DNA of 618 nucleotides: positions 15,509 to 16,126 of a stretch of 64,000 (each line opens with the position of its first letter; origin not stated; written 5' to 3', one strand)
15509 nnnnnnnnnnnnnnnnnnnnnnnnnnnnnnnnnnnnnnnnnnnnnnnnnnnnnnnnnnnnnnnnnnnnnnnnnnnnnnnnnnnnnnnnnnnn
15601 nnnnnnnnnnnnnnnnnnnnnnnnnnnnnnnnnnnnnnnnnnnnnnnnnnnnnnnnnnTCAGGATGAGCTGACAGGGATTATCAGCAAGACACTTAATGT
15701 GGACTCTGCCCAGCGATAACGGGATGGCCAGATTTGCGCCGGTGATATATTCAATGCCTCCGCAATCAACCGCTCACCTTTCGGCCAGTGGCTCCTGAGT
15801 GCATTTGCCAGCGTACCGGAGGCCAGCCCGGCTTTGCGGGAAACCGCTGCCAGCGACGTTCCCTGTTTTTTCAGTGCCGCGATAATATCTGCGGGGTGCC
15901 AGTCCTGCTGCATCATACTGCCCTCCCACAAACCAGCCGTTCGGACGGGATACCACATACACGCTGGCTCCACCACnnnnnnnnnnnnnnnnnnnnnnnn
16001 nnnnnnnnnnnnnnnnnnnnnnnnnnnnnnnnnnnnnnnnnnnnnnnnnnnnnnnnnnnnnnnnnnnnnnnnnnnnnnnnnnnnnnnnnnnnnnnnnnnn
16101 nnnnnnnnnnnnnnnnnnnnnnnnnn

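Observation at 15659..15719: Convergent 61-bp overlap of the ParB-like gene 3' end with the Ner-like gene 3' end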

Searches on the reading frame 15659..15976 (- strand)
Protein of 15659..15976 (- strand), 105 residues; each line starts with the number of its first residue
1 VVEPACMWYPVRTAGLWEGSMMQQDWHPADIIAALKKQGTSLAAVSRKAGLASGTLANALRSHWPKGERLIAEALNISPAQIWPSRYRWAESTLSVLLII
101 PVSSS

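Call 3: search_protein_families(library=pfam, proteins=[window:15659-15976:-], max_evalue=0.01)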
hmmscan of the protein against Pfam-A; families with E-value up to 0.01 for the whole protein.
window:15659-15976:- (105 aa): 1 family
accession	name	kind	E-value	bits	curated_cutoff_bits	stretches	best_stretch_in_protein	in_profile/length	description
PF13693.12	HTH_35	-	4e-30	104.1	25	1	25-92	1-68/75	Winged helix-turn-helix DNA-binding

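Call 8: find_homologous_proteins(query=window:15662-15916:-)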
Query seq(85 aa) (85 aa): 1560 proteins with E <= 0.001 among 1580 candidates; the best 120 are listed.
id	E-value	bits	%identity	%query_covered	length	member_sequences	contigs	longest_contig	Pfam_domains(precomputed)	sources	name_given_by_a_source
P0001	2.5e-45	170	98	100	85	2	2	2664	PF13693.13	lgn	-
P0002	9.3e-39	149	92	89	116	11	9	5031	PF13693.13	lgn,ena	-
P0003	2.3e-38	147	95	88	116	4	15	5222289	PF13693.13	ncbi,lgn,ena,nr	ncbi:Antitoxin PemI [Escherichia coli]|nr:Antitoxin PemI [Escherichia coli] RDP97354.1 Antitoxin Pem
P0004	3.4e-38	147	92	88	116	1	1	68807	PF13693.13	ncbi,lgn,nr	ncbi:hypothetical protein FNZ18_20620 [Salmonella enterica subsp. salamae]|nr:hypothetical protein [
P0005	1.0e-35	139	88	88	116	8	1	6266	PF13693.13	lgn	-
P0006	1.5e-34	135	83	95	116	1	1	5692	PF13693.13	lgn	-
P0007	2.6e-32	128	84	88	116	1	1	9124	PF13693.13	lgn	-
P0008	3.0e-31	125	82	85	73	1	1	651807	PF13693.13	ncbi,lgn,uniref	ncbi:helix-turn-helix domain-containing protein [Lonsdalea quercina]|uniref:helix-turn-helix domain-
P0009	3.7e-31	124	82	85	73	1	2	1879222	PF13693.13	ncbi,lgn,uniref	ncbi:helix-turn-helix domain-containing protein [Lonsdalea quercina]|uniref:helix-turn-helix domain-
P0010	3.9e-31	124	82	85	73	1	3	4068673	PF13693.13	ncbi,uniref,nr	ncbi:DNA-binding protein [Pectobacterium actinidiae]|uniref:DNA-binding protein n=1 Tax=Pectobacteri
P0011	8.1e-31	123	81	85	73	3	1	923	PF13693.13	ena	-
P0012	9.9e-31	123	82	84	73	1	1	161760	PF13693.13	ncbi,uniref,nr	ncbi:helix-turn-helix transcriptional regulator [Brenneria populi]|uniref:Helix-turn-helix transcrip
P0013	1.1e-30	123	82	85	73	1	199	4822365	PF13693.13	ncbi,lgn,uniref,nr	ncbi:transcriptional regulator [Salmonella enterica subsp. enterica serovar Apapa]|uniref:Helix-turn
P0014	1.1e-30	123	82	85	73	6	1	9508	PF13693.13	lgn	-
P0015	1.2e-30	123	81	85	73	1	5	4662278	PF13693.13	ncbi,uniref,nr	ncbi:helix-turn-helix domain-containing protein [Dickeya dianthicola]|uniref:helix-turn-helix domain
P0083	3.0e-29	118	76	88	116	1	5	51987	PF13693.13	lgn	-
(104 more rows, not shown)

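Call 11: find_encoding_contigs(protein=P0003, flank=6000, max_places=6)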
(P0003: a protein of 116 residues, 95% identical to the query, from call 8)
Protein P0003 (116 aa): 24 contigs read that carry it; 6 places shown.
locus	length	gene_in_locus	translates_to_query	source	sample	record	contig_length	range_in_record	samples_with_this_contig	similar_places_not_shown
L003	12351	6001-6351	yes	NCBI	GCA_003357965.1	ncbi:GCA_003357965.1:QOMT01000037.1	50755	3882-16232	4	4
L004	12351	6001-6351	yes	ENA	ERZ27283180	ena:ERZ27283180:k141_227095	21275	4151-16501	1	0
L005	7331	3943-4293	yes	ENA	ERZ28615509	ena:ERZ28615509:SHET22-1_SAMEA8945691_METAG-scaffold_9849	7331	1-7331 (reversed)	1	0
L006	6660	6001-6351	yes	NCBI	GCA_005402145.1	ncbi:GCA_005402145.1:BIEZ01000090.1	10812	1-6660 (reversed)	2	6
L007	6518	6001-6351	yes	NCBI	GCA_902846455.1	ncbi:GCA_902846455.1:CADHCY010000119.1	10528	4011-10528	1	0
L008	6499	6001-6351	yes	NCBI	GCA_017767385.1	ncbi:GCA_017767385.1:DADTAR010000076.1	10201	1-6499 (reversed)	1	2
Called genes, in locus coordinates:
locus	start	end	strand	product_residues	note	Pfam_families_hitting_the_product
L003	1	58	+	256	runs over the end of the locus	PF01209:Ubie_methyltran, PF05148:Methyltransf_8 (weak), PF03141:Methyltransf_29, PF13489:Methyltransf_23, PF13649:Methyltransf_25, PF13847:Methyltransf_31, PF08241:Methyltransf_11, PF08242:Methyltransf_12, +2 more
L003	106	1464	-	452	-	PF01464:SLT, PF23577:LysM_RLK (faint), PF01476:LysM, PF22310:NMB0315_dom_I (faint), PF23473:LysM3_LYK4_5 (faint), PF01476:LysM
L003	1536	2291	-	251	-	PF00753:Lactamase_B, PF16123:HAGH_C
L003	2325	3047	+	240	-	PF08241:Methyltransf_11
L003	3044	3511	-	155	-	PF00075:RNase_H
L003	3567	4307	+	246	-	PF00929:RNase_T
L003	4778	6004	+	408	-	PF13356:Arm-DNA-bind_3, PF22022:Phage_int_M, PF00589:Phage_integrase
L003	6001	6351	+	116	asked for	PF13693:HTH_35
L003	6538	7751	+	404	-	PF01527:HTH_Tnp_1, PF13384:HTH_23 (faint), PF13518:HTH_28 (faint), PF13276:HTH_21, PF00665:rve, PF13683:rve_3, PF13333:rve_2 (weak)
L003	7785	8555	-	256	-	PF00795:CN_hydrolase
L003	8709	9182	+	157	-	PF08816:Ivy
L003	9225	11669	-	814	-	PF02771:Acyl-CoA_dh_N, PF02770:Acyl-CoA_dh_M, PF00441:Acyl-CoA_dh_1, PF09317:ACDH_C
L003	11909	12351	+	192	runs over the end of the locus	PF13580:SIS_2, PF01380:SIS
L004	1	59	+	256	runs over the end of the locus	PF01209:Ubie_methyltran, PF05148:Methyltransf_8 (weak), PF03141:Methyltransf_29, PF13489:Methyltransf_23, PF13649:Methyltransf_25, PF13847:Methyltransf_31, PF08241:Methyltransf_11, PF08242:Methyltransf_12, +3 more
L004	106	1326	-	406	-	PF01464:SLT, PF23577:LysM_RLK (faint), PF01476:LysM, PF22310:NMB0315_dom_I (faint), PF23473:LysM3_LYK4_5 (faint), PF01476:LysM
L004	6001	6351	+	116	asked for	PF13693:HTH_35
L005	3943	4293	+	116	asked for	PF13693:HTH_35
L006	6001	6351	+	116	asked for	PF13693:HTH_35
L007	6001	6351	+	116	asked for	PF13693:HTH_35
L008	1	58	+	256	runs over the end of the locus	PF01209:Ubie_methyltran, PF05148:Methyltransf_8 (weak), PF03141:Methyltransf_29, PF13489:Methyltransf_23, PF13649:Methyltransf_25, PF13847:Methyltransf_31, PF08241:Methyltransf_11, PF08242:Methyltransf_12, +2 more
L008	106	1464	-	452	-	PF01464:SLT, PF23577:LysM_RLK (faint), PF01476:LysM, PF22310:NMB0315_dom_I (faint), PF23473:LysM3_LYK4_5 (faint), PF01476:LysM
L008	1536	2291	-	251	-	PF00753:Lactamase_B, PF16123:HAGH_C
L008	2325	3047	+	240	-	PF08241:Methyltransf_11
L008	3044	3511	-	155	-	PF00075:RNase_H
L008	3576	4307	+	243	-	PF00929:RNase_T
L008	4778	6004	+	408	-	PF13356:Arm-DNA-bind_3, PF22022:Phage_int_M, PF00589:Phage_integrase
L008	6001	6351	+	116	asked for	PF13693:HTH_35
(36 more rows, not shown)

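Call 12: find_encoding_contigs(protein=P0004, flank=6000, max_places=4)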
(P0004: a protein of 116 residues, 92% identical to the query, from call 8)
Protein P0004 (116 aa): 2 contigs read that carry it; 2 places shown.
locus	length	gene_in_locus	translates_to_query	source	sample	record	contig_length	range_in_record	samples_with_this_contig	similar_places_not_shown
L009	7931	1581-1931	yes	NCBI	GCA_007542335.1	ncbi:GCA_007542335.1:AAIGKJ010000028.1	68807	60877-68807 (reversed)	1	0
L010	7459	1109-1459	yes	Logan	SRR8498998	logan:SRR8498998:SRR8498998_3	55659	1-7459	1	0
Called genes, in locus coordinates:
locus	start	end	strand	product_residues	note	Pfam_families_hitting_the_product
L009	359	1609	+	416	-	PF13356:Arm-DNA-bind_3, PF22022:Phage_int_M, PF00589:Phage_integrase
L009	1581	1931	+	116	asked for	PF13693:HTH_35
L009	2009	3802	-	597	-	PF07514:TraI_2, PF07515:TraI_2_C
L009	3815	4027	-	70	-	-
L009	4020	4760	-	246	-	PF13614:AAA_31 (weak), PF09140:MipZ (weak)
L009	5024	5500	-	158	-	PF04002:RadC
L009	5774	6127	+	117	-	PF12553:DUF3742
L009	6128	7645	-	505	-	PF07916:TraG_N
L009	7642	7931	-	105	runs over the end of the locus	-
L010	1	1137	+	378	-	?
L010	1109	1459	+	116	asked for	PF13693:HTH_35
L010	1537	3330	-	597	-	PF07514:TraI_2, PF07515:TraI_2_C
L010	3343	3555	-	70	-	-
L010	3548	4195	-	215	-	PF09140:MipZ (weak), PF13614:AAA_31 (weak)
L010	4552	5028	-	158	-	PF04002:RadC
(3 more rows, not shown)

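Call 27: search_protein_families(library=ncbifam, proteins=[window:15659-15916:-, P0003, L003:4778-6004:+], max_evalue=0.01)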
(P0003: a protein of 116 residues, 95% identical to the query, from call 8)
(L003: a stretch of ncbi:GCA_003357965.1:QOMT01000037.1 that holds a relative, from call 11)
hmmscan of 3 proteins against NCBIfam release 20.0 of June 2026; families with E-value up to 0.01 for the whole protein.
window:15659-15916:- (85 aa): 1 family
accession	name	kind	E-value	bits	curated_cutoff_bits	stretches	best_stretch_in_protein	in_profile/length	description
NF007670.0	PRK10344.1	equivalog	4.3e-28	97.2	150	1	5-68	7-70/92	DNA-binding transcriptional regulator SfsB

P0003 (116 aa): 2 families
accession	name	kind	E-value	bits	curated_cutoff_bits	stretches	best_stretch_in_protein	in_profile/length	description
NF007670.0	PRK10344.1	equivalog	5.2e-28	96.9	150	1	5-69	7-71/92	DNA-binding transcriptional regulator SfsB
NF008463.0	PRK11347.1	equivalog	0.00053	20.1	101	1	82-115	49-82/83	antitoxin ChpS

L003:4778-6004:+ (408 aa): 2 families
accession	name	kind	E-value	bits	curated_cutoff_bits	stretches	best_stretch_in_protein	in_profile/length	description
NF007246.0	PRK09692.1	domain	8.8e-149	495.6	434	1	6-395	6-394/413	integrase domain-containing protein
NF040815.2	recomb_XerA_Arch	equivalog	2.7e-07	30.4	220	1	205-371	87-249/263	site-specific tyrosine recombinase/integron integrase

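Call 28: search_protein_families(library=pfam, proteins=[P0003], max_evalue=10)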
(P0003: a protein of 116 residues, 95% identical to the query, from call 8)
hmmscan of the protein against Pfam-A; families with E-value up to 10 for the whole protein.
P0003 (116 aa): 7 families
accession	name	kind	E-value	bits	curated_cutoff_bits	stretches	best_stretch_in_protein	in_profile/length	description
PF13693.12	HTH_35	-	1.9e-30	105.1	25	1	5-76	1-72/75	Winged helix-turn-helix DNA-binding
PF01381.28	HTH_3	-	0.016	15.7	23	1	12-60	2-53/55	Helix-turn-helix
PF13412.12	HTH_24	-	0.029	14.4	21.9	1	14-41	11-39/48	Winged helix-turn-helix DNA-binding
PF13936.12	HTH_38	-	0.042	14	27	1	12-41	13-42/44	Helix-turn-helix domain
PF13542.12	HTH_Tnp_ISL3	-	0.062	13.2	27.4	1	11-44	20-51/51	Helix-turn-helix domain of transposase family ISL3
PF13518.12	HTH_28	-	0.14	12.7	25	1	11-40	5-33/52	Helix-turn-helix domain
PF13404.12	HTH_AsnC-type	-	0.32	11.3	27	0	11-37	8-35/42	AsnC-type helix-turn-helix domain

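Call 34: search_protein_families(library=ncbifam, proteins=[L009:2009-3802:-, L009:6128-7645:-, L009:359-1609:+], max_evalue=0.00001)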
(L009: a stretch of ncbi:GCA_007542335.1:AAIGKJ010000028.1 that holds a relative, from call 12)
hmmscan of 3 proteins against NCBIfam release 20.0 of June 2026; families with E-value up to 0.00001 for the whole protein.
L009:2009-3802:- (597 aa): 3 families
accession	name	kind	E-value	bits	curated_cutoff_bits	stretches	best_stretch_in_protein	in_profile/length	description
NF041494.1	MobH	equivalog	4.7e-101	338.1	200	1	36-371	2-340/340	MobH family relaxase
TIGR03760.1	ICE_TraI_Pfluor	equivalog_domain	8.1e-78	261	161.4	1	35-249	2-216/218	integrating conjugative element relaxase, PFGI-1 class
TIGR01596.1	cas3_HD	equivalog_domain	9.6e-07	29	43.45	1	101-317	1-166/178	CRISPR-associated endonuclease Cas3''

L009:6128-7645:- (505 aa): 0 families

L009:359-1609:+ (416 aa): 2 families
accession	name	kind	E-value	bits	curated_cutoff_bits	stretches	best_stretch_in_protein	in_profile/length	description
NF007246.0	PRK09692.1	domain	3.6e-152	506.8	434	1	1-396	1-395/413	integrase domain-containing protein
NF040815.2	recomb_XerA_Arch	equivalog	2.4e-07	30.6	220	1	205-371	87-249/263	site-specific tyrosine recombinase/integron integrase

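Call 42: search_solved_structures(query=P0003, max_evalue=1, show_alignments=3)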
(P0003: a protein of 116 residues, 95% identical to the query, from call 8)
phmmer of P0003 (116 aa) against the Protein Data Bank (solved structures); distinct sequences matched with E-value up to 1: 6.
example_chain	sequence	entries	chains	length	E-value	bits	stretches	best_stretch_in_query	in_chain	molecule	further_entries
1neq_A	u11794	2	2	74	2.5e-22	82.4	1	4-69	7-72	DNA-BINDING PROTEIN NER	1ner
7f9h_A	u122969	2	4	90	4.3e-22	81.7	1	3-70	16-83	EnrR repressor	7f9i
6f8s_A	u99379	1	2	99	0.11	16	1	6-80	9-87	XRE family transcriptional regulator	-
6f8h_A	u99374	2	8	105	0.13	15.7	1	6-80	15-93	XRE family transcriptional regulator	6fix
3ppb_A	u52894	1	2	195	0.32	14.5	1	18-53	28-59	putative tetR family transcription regulator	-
6vfi_A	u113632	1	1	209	0.58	13.6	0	9-41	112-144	O43_dn18A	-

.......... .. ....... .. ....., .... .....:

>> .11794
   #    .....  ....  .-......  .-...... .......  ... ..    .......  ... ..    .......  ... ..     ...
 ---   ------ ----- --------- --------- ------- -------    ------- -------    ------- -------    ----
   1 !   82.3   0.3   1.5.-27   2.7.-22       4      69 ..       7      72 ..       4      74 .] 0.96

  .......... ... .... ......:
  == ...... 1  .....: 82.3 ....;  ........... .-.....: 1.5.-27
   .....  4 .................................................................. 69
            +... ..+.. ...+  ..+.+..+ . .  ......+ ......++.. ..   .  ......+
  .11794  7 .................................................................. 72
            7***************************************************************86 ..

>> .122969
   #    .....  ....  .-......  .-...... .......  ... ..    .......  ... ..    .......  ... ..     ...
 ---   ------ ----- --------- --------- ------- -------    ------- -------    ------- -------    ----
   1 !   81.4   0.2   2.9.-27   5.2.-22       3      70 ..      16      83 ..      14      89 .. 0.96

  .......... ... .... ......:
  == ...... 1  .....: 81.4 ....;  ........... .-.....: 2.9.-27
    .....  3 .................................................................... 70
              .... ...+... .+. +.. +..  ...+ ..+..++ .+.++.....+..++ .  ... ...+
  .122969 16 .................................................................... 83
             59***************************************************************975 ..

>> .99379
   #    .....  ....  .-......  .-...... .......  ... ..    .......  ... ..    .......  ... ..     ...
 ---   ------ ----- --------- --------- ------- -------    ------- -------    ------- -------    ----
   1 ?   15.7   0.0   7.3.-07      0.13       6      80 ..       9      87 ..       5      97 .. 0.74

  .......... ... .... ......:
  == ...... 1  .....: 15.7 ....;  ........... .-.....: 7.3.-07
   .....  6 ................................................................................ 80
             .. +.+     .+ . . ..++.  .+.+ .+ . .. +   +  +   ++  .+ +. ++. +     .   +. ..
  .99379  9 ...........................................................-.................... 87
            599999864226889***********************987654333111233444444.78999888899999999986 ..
